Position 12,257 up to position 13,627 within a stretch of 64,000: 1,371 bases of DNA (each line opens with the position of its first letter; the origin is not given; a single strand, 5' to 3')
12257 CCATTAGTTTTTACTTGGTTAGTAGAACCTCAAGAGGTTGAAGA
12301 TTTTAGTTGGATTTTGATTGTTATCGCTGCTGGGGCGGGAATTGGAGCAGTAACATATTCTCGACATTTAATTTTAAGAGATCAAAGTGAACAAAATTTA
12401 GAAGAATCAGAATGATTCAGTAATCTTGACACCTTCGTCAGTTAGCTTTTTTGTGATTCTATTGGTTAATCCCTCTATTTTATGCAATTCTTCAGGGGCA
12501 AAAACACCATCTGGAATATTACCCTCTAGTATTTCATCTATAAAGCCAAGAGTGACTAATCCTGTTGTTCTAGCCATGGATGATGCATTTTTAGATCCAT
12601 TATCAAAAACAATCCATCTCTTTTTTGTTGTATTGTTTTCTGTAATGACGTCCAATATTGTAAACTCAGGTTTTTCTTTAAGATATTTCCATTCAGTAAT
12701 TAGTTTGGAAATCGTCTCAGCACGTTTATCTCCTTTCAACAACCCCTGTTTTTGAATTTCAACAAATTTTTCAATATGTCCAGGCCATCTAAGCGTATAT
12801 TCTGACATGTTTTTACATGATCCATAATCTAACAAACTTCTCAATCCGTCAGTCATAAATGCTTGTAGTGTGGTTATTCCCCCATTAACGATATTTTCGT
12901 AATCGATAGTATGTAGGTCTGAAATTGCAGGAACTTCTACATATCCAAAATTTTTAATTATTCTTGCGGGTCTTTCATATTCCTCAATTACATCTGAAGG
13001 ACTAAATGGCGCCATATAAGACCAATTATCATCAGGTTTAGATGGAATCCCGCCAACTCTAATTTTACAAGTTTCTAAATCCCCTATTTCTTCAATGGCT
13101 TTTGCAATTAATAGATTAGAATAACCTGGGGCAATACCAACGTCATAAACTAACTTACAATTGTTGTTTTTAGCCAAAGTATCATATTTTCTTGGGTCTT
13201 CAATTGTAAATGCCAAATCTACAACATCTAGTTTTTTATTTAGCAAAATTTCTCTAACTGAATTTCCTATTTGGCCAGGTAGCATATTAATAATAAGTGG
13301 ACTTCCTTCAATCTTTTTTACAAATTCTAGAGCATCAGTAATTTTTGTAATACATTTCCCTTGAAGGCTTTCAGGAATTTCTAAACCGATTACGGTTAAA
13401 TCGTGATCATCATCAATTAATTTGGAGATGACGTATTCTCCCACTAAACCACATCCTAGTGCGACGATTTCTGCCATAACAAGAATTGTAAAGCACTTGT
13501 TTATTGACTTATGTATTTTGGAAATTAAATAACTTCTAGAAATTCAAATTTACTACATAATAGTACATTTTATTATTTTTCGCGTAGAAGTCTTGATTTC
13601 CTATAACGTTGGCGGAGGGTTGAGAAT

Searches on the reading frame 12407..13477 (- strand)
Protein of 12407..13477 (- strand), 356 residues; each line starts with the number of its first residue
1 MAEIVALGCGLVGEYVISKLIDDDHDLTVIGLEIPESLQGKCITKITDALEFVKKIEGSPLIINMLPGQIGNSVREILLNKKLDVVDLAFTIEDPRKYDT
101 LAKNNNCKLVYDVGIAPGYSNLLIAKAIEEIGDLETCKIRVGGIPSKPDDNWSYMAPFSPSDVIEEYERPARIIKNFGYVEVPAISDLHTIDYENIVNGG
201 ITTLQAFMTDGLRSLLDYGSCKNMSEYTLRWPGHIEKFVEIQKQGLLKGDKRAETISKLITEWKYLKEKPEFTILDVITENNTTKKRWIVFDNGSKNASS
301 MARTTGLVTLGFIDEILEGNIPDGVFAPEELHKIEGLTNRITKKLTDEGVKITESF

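Call 54: search_protein_families(library=pfam, proteins=[window:12407-13477:-], max_evalue=0.00001)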
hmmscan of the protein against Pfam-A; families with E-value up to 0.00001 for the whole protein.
window:12407-13477:- (356 aa): 1 family
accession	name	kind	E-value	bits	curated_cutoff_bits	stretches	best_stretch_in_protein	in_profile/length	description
PF16653.10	Sacchrp_dh_C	-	5.1e-23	83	31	1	114-349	1-264/265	Saccharopine dehydrogenase C-terminal domain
